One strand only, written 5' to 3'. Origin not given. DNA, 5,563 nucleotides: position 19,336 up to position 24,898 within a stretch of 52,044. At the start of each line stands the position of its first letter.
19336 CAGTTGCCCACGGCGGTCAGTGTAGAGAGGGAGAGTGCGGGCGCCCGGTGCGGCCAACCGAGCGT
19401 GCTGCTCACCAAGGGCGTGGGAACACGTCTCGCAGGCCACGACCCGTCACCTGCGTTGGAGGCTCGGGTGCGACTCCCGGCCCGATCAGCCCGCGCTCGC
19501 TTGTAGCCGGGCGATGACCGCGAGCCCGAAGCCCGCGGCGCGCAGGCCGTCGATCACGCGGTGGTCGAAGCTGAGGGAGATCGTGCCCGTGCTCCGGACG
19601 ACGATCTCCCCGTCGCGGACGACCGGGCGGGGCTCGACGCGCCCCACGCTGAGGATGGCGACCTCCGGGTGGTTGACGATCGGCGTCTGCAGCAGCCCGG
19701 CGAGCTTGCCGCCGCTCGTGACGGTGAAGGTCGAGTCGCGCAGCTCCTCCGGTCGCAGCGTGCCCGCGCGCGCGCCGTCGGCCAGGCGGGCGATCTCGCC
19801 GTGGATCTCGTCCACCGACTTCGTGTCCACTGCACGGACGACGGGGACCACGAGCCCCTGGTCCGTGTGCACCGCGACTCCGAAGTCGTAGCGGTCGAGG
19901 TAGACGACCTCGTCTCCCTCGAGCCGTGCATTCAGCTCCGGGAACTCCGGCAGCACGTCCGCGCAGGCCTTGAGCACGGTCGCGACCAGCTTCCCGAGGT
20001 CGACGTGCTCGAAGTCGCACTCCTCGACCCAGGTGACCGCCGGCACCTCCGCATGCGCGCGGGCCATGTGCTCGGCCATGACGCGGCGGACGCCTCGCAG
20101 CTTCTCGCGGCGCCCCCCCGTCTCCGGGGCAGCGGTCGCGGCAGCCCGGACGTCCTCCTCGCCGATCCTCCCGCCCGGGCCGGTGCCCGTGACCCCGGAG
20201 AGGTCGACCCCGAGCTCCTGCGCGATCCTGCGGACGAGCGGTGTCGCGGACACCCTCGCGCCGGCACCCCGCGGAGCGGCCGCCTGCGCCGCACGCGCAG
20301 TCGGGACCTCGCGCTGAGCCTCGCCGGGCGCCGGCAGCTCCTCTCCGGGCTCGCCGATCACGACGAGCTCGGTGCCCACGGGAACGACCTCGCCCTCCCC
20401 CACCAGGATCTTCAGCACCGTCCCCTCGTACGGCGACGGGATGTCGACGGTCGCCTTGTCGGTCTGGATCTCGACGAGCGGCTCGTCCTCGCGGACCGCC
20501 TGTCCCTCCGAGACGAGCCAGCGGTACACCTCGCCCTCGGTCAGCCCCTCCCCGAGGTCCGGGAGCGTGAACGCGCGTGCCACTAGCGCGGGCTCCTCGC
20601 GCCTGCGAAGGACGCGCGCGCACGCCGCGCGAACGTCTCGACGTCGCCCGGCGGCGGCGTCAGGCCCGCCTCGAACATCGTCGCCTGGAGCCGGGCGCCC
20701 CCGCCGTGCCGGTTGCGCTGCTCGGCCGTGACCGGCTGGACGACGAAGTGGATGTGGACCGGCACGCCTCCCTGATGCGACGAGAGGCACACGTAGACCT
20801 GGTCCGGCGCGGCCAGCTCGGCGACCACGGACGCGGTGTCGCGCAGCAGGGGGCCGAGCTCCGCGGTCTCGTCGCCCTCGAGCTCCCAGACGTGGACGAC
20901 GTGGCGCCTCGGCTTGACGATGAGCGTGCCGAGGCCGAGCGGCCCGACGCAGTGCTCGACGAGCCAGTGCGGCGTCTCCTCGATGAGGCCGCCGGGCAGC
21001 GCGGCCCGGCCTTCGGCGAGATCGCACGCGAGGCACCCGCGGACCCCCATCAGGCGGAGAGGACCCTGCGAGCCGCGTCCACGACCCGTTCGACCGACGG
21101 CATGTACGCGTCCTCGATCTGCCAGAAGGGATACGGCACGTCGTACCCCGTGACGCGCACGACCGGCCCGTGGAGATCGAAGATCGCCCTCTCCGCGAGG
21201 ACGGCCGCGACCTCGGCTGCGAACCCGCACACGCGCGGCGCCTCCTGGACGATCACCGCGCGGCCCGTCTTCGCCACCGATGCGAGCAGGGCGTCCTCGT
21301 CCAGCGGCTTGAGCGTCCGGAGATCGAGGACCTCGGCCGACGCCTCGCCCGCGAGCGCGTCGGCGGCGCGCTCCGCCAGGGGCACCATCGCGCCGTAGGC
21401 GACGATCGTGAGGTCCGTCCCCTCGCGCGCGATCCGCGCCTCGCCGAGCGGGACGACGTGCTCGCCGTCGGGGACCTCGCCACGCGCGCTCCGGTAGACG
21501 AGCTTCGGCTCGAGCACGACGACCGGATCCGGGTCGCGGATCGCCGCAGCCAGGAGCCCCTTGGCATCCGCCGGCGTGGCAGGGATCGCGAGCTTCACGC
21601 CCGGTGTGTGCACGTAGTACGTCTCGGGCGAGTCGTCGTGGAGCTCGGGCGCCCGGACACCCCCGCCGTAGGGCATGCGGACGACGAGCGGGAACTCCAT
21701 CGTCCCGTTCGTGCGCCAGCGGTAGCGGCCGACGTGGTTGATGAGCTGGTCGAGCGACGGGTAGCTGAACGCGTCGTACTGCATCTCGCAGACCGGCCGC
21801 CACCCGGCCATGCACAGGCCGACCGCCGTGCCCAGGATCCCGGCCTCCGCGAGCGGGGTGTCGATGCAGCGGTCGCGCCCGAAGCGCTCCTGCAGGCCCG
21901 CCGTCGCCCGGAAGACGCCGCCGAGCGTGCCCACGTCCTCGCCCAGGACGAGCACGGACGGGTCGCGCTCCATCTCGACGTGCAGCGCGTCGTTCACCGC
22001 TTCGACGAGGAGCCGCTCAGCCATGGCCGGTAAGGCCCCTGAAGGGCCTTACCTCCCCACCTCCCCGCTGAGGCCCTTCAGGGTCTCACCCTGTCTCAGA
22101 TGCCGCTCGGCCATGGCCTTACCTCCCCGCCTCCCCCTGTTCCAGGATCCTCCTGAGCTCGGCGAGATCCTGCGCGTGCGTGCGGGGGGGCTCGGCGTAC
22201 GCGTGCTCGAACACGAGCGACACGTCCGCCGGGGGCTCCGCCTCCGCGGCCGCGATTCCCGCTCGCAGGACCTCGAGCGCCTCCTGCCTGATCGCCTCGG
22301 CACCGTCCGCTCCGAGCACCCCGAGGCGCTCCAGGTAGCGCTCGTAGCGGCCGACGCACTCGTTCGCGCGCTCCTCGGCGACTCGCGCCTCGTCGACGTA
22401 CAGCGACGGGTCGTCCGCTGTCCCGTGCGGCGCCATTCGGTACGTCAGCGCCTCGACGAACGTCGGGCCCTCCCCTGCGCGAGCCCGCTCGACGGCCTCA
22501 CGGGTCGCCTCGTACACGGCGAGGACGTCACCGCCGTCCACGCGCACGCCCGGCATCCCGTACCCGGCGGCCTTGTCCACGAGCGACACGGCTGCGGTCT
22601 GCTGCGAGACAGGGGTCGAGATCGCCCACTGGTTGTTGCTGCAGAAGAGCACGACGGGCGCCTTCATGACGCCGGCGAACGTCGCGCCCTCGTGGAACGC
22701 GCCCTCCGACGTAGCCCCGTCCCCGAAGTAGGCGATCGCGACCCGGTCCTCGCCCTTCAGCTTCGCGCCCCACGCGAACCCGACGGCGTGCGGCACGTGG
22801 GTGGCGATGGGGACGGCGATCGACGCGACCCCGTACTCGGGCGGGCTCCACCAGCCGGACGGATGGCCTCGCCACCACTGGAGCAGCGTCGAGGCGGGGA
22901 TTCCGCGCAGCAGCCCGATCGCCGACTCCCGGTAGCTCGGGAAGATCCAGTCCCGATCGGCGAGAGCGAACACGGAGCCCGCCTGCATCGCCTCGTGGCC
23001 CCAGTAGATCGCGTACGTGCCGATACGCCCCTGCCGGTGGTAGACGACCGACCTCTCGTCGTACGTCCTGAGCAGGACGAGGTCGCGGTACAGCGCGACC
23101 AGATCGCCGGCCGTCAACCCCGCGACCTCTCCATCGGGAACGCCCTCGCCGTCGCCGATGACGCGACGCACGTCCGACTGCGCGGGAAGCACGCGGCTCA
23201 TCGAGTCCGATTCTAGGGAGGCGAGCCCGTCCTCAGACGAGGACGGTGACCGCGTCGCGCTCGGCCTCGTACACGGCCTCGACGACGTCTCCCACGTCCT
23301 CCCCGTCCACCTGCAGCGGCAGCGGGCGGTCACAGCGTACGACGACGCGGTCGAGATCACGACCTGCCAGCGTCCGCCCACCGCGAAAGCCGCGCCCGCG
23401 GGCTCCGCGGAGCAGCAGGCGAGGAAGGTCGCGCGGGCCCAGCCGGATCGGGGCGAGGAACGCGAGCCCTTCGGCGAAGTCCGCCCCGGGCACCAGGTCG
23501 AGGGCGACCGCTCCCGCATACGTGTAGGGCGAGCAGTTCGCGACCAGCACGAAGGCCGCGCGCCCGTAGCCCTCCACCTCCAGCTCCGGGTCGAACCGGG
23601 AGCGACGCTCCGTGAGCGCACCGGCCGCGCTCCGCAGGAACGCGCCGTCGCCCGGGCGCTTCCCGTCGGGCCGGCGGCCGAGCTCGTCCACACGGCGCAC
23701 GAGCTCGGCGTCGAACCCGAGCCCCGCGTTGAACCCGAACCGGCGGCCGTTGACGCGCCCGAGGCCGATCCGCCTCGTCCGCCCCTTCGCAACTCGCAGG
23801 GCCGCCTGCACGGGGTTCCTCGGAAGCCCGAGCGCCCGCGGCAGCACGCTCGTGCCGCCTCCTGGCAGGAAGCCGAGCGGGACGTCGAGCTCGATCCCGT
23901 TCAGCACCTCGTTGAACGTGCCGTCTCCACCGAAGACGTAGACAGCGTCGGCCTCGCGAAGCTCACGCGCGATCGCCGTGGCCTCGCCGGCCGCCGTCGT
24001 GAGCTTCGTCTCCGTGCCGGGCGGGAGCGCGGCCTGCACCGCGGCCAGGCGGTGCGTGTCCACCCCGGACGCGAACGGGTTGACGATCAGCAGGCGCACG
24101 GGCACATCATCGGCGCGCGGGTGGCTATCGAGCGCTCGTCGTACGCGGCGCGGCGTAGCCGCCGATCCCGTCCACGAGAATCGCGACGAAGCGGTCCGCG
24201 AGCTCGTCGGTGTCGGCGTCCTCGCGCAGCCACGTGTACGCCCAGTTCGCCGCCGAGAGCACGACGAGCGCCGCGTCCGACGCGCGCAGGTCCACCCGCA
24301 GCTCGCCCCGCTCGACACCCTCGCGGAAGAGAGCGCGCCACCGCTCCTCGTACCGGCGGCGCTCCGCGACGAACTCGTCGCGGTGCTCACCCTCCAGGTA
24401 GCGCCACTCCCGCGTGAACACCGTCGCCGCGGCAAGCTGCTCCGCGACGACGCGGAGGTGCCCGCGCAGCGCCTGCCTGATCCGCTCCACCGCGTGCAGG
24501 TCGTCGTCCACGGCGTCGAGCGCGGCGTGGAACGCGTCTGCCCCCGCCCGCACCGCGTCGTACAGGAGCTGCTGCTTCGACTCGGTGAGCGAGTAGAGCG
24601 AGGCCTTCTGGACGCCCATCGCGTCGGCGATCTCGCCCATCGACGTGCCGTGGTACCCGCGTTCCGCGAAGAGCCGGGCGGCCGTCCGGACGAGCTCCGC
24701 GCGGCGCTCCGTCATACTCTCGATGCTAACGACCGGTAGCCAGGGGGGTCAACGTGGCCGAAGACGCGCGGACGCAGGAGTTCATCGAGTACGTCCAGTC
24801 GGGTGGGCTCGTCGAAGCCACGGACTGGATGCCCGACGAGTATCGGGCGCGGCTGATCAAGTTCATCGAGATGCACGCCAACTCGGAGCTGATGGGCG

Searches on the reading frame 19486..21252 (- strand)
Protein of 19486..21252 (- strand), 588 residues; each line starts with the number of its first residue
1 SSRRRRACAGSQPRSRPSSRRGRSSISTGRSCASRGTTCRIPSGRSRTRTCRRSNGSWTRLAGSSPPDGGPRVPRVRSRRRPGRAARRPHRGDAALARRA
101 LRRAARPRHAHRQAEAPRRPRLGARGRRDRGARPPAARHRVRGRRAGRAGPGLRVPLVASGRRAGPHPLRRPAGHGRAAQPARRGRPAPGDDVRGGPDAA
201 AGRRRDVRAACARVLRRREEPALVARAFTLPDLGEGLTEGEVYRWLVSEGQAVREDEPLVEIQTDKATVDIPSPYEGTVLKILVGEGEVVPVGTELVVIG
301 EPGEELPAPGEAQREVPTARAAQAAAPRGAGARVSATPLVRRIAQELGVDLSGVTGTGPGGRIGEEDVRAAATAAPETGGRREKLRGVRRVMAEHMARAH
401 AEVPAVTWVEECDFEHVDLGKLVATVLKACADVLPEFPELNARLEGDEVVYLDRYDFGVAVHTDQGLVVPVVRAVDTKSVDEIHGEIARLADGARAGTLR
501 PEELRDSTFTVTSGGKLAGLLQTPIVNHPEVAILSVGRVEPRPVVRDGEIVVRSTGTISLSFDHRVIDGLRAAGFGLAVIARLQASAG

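Call 25: search_protein_families(library=pfam, proteins=[window:19486-21252:-], max_evalue=0.00001)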
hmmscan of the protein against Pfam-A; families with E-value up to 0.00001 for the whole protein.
window:19486-21252:- (588 aa): 3 families
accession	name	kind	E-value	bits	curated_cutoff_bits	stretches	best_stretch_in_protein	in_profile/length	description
PF00198.28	2-oxoacid_dh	-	5.7e-60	203.1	23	1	381-584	5-225/232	2-oxoacid dehydrogenases acyltransferase (catalytic domain)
PF00364.28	Biotin_lipoyl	-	2.5e-20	72.5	22.1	1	228-299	3-73/73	Biotin-requiring enzyme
PF02817.22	E3_binding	-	3.8e-16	59.4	23.7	1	335-369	2-36/36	e3 binding domain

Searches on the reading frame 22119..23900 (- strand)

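Call 25: search_protein_families(library=pfam, proteins=[window:22119-23900:-], max_evalue=0.00001)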
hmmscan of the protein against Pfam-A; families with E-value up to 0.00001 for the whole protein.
window:22119-23900:- (593 aa): 3 families
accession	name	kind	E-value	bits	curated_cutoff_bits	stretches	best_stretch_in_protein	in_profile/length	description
PF00676.26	E1_dh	-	2.9e-76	256.7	22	1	274-559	4-298/300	Dehydrogenase E1 component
PF02775.26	TPP_enzyme_C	-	7.9e-07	29.4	21.9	1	371-483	32-150/151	Thiamine pyrophosphate enzyme, C-terminal TPP binding domain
PF13292.11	DXP_synthase_N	-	9.8e-06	25.5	21.2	0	367-438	115-186/274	1-deoxy-D-xylulose-5-phosphate synthase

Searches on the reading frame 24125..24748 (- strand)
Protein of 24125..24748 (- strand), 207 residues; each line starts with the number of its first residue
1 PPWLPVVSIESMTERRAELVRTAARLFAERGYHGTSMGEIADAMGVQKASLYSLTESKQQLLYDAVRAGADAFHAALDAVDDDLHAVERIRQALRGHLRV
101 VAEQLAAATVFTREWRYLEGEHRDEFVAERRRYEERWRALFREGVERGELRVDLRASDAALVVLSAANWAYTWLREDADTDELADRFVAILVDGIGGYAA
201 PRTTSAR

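Call 22: search_protein_families(library=pfam, proteins=[window:24125-24748:-], max_evalue=0.00001)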
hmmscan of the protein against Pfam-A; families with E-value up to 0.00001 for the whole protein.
window:24125-24748:- (207 aa): 2 families
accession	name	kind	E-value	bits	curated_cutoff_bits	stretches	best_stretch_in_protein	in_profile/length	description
PF17932.6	TetR_C_24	-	9.3e-27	94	26.4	1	85-195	3-114/114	Tetracyclin repressor-like, C-terminal domain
PF00440.29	TetR_N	-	1.1e-12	47.9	24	1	20-62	2-44/47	Bacterial regulatory proteins, tetR family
